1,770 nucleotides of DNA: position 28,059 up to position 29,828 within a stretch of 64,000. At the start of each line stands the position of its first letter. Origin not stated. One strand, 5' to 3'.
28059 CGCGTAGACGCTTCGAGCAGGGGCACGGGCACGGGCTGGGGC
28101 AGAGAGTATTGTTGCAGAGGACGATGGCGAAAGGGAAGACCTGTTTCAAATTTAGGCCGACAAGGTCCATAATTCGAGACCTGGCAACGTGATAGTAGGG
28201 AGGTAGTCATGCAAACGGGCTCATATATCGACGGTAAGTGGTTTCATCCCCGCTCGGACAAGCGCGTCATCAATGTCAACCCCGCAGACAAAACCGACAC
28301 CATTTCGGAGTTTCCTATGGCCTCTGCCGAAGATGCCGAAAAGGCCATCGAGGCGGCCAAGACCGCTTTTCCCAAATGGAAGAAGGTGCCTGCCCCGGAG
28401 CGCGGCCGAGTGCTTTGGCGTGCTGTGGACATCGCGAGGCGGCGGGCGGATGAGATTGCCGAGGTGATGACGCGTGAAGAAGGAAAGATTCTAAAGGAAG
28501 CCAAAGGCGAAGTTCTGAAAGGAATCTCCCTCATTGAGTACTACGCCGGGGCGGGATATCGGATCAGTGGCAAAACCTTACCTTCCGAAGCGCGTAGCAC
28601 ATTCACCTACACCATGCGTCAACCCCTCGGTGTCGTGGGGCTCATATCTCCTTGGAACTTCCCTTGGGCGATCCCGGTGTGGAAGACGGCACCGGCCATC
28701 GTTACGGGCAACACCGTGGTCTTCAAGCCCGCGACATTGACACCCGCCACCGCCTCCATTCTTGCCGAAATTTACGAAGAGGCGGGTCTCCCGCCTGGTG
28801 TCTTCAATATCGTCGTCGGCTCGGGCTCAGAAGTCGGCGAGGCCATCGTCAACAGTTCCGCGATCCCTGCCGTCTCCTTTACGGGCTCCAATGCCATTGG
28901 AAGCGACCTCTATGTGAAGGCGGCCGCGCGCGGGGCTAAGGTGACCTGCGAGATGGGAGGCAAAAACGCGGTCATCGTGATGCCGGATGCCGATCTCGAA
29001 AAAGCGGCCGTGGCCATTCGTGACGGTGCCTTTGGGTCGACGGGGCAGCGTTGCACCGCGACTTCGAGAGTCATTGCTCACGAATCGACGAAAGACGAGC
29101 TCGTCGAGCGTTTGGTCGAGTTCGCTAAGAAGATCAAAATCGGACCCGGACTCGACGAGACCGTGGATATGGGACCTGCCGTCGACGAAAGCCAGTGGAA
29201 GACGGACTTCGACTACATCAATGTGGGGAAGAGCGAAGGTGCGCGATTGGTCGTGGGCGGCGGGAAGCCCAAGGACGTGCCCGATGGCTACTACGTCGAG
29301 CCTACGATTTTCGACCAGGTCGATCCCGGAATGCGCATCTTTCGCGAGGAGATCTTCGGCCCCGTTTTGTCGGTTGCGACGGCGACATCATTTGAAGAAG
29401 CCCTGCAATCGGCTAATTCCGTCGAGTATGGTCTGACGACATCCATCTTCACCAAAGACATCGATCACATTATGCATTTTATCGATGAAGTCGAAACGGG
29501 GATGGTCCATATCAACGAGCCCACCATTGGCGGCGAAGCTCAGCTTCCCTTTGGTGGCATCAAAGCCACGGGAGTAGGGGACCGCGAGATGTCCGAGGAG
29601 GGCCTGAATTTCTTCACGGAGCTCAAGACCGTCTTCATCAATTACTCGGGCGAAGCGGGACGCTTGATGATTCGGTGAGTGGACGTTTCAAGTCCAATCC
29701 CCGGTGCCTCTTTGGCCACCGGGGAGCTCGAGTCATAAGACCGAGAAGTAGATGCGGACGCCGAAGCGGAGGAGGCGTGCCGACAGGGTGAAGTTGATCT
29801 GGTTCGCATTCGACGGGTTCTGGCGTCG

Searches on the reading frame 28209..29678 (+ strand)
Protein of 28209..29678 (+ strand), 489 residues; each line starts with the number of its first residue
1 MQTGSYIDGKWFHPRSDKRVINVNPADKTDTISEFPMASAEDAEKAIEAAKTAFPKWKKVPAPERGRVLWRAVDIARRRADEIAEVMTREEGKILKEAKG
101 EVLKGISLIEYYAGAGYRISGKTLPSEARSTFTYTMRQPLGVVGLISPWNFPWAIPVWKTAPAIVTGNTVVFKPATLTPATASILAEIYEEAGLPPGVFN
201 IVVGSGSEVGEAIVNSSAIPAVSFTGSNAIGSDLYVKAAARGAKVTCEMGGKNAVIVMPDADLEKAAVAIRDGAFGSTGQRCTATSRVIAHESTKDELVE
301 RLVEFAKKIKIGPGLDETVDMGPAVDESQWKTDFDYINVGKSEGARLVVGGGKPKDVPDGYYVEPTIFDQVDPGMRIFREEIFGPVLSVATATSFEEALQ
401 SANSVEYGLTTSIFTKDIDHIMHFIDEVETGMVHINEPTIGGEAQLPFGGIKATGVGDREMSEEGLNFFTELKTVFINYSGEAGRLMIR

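Call 28: search_protein_families(library=pfam, proteins=[window:28209-29678:+], max_evalue=0.00001)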
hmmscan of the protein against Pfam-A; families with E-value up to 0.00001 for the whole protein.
window:28209-29678:+ (489 aa): 1 family
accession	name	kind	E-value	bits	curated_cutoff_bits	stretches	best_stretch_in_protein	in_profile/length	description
PF00171.27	Aldedh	-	1.3e-173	578.2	23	1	12-475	2-461/461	Aldehyde dehydrogenase family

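Call 43: find_homologous_proteins(query=window:28209-29678:+, max_evalue=1e-50)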
Query window:28209-29678:+ (489 aa): 7993 proteins with E <= 1e-50 among 8000 candidates; the best 120 are listed.
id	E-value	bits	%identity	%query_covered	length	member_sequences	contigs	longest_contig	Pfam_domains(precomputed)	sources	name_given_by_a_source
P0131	0.0e+0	1072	98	100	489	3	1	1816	PF00171.28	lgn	-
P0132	6.0e-292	986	94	96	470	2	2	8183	PF00171.28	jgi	jgi:aldehyde dehydrogenase (NAD+)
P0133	8.2e-284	960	86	100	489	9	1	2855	PF00171.28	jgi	jgi:acyl-CoA reductase-like NAD-dependent aldehyde dehydrogenase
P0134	1.8e-283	958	87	100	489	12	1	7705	PF00171.28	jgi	jgi:aldehyde dehydrogenase (NAD+)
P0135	2.3e-276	935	84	100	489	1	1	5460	PF00171.28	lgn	-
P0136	1.5e-274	929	82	100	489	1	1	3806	PF00171.28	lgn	-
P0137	6.8e-274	927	82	100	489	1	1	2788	PF00171.28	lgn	-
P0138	1.1e-268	910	80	100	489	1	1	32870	PF00171.28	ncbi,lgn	ncbi:MAG: aldehyde dehydrogenase family protein [Candidatus Binatia bacterium]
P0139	1.2e-268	910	81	100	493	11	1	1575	PF00171.28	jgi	jgi:acyl-CoA reductase-like NAD-dependent aldehyde dehydrogenase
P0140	2.4e-268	909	80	100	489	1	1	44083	PF00171.28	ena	-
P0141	3.0e-268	908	81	100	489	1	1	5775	PF00171.28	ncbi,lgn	-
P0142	7.7e-268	907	81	100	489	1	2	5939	PF00171.28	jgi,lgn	jgi:aldehyde dehydrogenase (NAD+)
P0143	1.7e-267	906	81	100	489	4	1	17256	PF00171.28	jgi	-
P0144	1.7e-267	906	80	100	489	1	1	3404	PF00171.28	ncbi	-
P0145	5.3e-267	904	81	100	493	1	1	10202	PF00171.28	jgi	jgi:alpha-ketoglutaric semialdehyde dehydrogenase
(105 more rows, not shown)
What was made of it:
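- Tried and rejected: An aldehyde-dehydrogenase search returned mixed phyla and was uninformative (call 43).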
